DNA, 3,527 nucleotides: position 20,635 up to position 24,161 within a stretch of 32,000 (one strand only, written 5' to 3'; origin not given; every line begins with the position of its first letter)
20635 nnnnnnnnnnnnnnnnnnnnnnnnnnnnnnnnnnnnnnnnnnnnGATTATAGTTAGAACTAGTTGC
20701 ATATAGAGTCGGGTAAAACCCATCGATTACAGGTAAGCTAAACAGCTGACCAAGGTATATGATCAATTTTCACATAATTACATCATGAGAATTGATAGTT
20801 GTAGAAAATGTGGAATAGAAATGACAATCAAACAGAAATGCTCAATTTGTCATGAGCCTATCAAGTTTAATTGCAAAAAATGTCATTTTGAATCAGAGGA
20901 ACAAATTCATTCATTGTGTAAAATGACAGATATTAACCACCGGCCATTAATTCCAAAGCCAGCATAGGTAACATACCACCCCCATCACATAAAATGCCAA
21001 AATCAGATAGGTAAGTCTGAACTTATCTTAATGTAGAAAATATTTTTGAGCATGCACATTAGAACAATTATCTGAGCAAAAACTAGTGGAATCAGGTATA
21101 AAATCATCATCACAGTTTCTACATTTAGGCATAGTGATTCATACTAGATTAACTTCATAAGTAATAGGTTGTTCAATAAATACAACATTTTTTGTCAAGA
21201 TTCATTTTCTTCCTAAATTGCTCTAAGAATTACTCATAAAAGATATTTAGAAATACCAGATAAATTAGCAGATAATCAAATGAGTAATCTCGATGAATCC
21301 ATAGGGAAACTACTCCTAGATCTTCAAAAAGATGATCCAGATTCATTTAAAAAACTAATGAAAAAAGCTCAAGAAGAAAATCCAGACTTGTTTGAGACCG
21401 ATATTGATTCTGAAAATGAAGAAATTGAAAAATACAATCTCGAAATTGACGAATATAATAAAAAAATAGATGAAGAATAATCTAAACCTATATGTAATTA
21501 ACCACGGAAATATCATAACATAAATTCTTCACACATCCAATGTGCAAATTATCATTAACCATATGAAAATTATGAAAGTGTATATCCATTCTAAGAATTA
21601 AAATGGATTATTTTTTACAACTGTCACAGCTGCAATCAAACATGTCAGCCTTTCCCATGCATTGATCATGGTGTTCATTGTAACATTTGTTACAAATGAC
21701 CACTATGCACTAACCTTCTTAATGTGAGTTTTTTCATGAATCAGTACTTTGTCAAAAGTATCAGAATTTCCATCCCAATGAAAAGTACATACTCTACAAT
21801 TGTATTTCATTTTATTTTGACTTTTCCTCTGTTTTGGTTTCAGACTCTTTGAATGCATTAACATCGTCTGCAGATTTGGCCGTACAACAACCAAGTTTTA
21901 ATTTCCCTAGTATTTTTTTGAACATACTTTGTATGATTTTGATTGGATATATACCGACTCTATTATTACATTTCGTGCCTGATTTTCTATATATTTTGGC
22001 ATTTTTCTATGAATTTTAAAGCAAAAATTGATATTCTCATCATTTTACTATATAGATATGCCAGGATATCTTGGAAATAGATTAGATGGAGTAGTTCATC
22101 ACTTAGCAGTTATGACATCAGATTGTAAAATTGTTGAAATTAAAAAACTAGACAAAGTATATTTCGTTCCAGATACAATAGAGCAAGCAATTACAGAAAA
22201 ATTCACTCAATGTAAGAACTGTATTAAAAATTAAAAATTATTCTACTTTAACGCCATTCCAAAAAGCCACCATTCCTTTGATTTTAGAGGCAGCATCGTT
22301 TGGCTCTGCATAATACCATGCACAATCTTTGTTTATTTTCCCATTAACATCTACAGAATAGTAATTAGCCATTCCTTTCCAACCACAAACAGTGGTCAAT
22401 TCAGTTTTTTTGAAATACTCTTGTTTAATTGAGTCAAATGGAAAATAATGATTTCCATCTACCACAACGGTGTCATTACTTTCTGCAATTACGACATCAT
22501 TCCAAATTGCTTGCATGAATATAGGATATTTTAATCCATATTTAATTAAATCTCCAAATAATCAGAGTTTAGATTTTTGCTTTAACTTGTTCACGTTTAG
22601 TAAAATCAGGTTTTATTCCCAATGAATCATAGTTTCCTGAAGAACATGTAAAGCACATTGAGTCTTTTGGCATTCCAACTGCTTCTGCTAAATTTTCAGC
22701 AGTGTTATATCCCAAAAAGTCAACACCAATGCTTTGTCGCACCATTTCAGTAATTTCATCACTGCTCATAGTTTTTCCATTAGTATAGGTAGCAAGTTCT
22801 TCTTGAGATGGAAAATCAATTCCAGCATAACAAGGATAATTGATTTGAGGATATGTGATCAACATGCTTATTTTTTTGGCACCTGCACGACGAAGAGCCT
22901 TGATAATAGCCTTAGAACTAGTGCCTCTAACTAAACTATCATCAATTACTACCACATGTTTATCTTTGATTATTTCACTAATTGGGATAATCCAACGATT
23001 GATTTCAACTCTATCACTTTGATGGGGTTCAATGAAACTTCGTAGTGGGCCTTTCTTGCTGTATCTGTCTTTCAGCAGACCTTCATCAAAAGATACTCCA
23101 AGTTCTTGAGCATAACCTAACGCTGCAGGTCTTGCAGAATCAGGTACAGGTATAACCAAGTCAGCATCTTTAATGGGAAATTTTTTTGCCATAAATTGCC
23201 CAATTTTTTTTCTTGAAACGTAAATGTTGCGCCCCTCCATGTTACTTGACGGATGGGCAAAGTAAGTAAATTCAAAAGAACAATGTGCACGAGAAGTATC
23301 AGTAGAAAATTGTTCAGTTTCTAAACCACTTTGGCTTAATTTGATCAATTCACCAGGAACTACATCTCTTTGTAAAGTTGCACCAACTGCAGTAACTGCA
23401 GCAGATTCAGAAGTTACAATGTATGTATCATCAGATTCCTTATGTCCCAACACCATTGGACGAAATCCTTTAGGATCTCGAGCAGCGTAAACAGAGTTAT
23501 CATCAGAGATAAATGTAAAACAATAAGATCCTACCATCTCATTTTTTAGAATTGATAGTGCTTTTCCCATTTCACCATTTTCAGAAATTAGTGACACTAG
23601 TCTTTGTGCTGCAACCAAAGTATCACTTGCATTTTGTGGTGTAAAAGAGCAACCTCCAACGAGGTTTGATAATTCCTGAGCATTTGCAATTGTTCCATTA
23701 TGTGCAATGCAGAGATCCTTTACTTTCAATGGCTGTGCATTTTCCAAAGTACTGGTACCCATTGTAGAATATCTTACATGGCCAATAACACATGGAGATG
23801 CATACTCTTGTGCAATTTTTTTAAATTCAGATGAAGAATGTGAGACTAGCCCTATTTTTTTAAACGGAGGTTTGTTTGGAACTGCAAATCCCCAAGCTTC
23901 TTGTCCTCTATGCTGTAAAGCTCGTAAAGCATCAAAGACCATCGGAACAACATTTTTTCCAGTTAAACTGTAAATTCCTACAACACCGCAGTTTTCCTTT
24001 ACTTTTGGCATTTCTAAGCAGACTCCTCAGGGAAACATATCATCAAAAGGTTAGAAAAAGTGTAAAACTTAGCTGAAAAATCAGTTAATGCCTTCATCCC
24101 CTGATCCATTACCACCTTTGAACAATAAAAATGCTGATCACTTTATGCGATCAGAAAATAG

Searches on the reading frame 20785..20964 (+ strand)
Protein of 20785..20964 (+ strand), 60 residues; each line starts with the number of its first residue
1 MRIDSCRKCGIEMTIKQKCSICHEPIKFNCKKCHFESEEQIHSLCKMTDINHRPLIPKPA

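Call 6: search_protein_families(library=pfam, proteins=[window:20785-20964:+], max_evalue=0.1)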
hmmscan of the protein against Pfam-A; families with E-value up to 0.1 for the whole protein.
seq(60 aa): 1 family
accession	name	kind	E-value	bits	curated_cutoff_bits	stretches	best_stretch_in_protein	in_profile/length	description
PF04438.22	zf-HIT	-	0.002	18.3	24.7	1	17-34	3-20/30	HIT zinc finger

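Call 22: search_protein_families(library=ncbifam, proteins=[window:20785-20964:+], max_evalue=0.1)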
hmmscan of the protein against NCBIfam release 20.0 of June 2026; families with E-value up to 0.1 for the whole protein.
seq(60 aa): 0 families

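Call 45: find_homologous_proteins(query=window:20785-20964:+, max_evalue=0.01)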
Query seq(60 aa) (60 aa): 18 proteins with E <= 0.01 among 18 candidates.
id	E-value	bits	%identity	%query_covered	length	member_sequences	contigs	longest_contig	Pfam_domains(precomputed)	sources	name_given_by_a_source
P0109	2.8e-29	117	90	100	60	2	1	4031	-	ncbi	-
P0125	6.3e-27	110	80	100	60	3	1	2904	-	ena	-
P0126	1.3e-25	106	78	100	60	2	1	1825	-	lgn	-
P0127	2.8e-25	105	75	95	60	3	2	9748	-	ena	-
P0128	5.5e-25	104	75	100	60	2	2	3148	-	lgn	-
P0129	7.9e-24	100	73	100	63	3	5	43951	-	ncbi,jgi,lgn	jgi:hypothetical protein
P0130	1.3e-23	99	73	100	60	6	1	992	-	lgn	-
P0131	8.5e-21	90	62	100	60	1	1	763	-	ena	-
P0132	7.8e-20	87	65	100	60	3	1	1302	-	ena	-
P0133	8.5e-20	87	63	100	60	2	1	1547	-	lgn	-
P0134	3.7e-19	85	65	100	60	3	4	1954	-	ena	-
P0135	3.9e-19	85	60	100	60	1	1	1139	-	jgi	-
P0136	7.1e-19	84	63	100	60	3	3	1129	-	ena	-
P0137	8.2e-19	84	68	88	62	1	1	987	-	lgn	-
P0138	2.0e-18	83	58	100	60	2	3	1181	-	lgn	-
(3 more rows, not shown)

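Call 56: predict_structure(alignment_id=A2)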
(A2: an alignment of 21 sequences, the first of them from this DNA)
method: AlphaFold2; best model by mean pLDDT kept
length: 60 residues; sequences in the alignment: 21
mean_pLDDT: 77.5   pTM: 0.53
mean pLDDT of the five models: 77.5, 74.7, 74.3, 72.8, 72.8
residues with pLDDT >= 90: 12; 70-90: 32; 50-70: 9; < 50: 7
segments of 3 or more residues with pLDDT < 50: 58-60
pLDDT, mean of each block of 10 residues (from residue 1): 75 89 89 86 76 50
secondary structure, 60 per line:
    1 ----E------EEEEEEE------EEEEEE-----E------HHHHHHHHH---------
elements in order: E12-18 E25-30 H43-51

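Call 59: fold_search(model_id=the predicted structure, library=pdb)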
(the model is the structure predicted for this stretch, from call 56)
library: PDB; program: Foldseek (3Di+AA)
matches with E <= 10: 59; with E <= 0.001: 0
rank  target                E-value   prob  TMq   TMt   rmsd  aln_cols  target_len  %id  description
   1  5isy_C                2.5e-01  0.96  0.44  0.12   3.1        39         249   26  Crystal structure of Nudix family protein with NAD (released 2016-09-14)
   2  5iw4_B                2.7e-01  0.96  0.44  0.11   3.0        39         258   26  Crystal structure of E. coli NudC in complex with NAD (released 2016-07-13)
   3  2gb5_B                4.1e-01  0.90  0.42  0.11   3.4        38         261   24  Crystal structure of NADH pyrophosphatase (EC 3.6.1.22) (1790429) from Escherichia coli K12 at 2.30 A resolution (released 2006-03-28)
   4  2gb5_A                6.6e-01  0.82  0.42  0.11   3.4        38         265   24  Crystal structure of NADH pyrophosphatase (EC 3.6.1.22) (1790429) from Escherichia coli K12 at 2.30 A resolution (released 2006-03-28)
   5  2ba1_A                7.6e-01  0.82  0.42  0.15   2.9        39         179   18  Archaeal exosome core (released 2005-11-22)
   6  8xrm_I                8.1e-01  0.25  0.40  0.22  14.6        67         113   16  RNA polymerase II elongation complex with DSIF, SPT6, and ELOF1 transcribing genomic DNA extracted from human nuclei (released 2025-05-07)
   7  7zs9_4                8.1e-01  0.06  0.19  0.06  10.2        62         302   18  Yeast RNA polymerase II transcription pre-initiation complex with the +1 nucleosome (complex A) (released 2022-11-16)
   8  4bts_A9               9.3e-01  0.35  0.41  0.27   6.1        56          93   23  THE CRYSTAL STRUCTURE OF THE EUKARYOTIC 40S RIBOSOMAL SUBUNIT IN COMPLEX WITH EIF1 AND EIF1A (released 2013-07-17)
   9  6f42_V                9.3e-01  0.21  0.40  0.09  13.4        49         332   24  RNA Polymerase III closed complex CC1. (released 2018-01-17)
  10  7ob9_I                1.0e+00  0.41  0.40  0.43  12.1        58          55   16  Cryo-EM structure of human RNA Polymerase I in elongation state (released 2021-12-08)
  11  7zsb_4                1.3e+00  0.04  0.19  0.06  10.3        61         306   18  Yeast RNA polymerase II transcription pre-initiation complex with the +1 nucleosome and NTP, complex C (released 2022-11-16)
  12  5flm_I                1.4e+00  0.16  0.39  0.22  14.9        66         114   15  Structure of transcribing mammalian RNA polymerase II (released 2016-01-20)
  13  6f40_V                1.4e+00  0.14  0.37  0.08  13.3        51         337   24  RNA Polymerase III open complex (released 2018-01-17)
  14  8him_I                1.5e+00  0.33  0.39  0.25   8.8        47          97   17  A cryo-EM structure of B. oleracea RNA polymerase V elongation complex at 2.73 Angstrom (released 2023-03-22)
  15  7ae4_a                1.6e+00  0.18  0.44  0.40  13.0        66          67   15  Structure of Sedimentibacter hydroxybenzoicus vanillic acid decarboxylase (ShVdcCD) in closed form (released 2021-08-25)
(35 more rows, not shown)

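Call 79: search_protein_families(library=padloc, proteins=[window:20785-20964:+], max_evalue=0.01)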
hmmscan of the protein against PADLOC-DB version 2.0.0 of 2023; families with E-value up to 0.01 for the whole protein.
seq(60 aa): 0 families

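Call 80: search_protein_families(library=phrogs, proteins=[window:20785-20964:+], max_evalue=0.01)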
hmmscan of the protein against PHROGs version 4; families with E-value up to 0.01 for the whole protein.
seq(60 aa): 0 families

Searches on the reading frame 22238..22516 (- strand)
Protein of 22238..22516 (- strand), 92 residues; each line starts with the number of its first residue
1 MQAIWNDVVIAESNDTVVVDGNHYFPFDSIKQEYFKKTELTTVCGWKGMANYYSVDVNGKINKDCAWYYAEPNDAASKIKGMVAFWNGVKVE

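Call 42: search_protein_families(library=pfam, proteins=[window:22238-22516:-], max_evalue=0.001)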
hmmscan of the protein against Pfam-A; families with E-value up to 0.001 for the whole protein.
window:22238-22516:- (92 aa): 1 family
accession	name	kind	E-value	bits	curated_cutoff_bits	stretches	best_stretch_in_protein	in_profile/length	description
PF04248.19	NTP_transf_9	-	1.7e-31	108.3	22.1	1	1-87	1-92/93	Domain of unknown function (DUF427)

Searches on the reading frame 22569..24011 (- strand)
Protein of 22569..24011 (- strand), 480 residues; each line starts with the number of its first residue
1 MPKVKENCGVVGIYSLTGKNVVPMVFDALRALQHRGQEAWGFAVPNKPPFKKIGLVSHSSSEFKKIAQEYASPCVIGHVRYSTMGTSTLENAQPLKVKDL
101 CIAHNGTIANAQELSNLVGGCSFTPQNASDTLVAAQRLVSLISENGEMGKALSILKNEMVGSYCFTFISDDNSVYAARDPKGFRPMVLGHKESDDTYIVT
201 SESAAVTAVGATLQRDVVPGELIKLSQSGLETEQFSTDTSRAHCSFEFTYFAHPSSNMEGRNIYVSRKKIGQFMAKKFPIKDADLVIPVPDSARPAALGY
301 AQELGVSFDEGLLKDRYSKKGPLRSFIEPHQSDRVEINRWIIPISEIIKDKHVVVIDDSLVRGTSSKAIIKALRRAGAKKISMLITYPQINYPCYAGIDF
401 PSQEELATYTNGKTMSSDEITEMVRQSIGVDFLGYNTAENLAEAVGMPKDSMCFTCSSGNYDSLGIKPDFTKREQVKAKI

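Call 42: search_protein_families(library=pfam, proteins=[window:22569-24011:-], max_evalue=0.001)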
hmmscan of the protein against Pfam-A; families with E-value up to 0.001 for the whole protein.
window:22569-24011:- (480 aa): 4 families
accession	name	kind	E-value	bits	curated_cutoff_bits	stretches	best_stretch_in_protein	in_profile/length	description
PF13522.11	GATase_6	-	3.1e-15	56.8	27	1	71-202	9-130/130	Glutamine amidotransferase domain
PF13537.11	GATase_7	-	1.3e-11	45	25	1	87-207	8-122/123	Glutamine amidotransferase domain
PF00156.33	Pribosyltran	-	3.2e-08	33.5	26.3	1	283-383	30-120/158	Phosphoribosyl transferase domain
PF13230.11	GATase_4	-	0.00016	21.2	23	1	60-143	57-142/272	Glutamine amidotransferases class-II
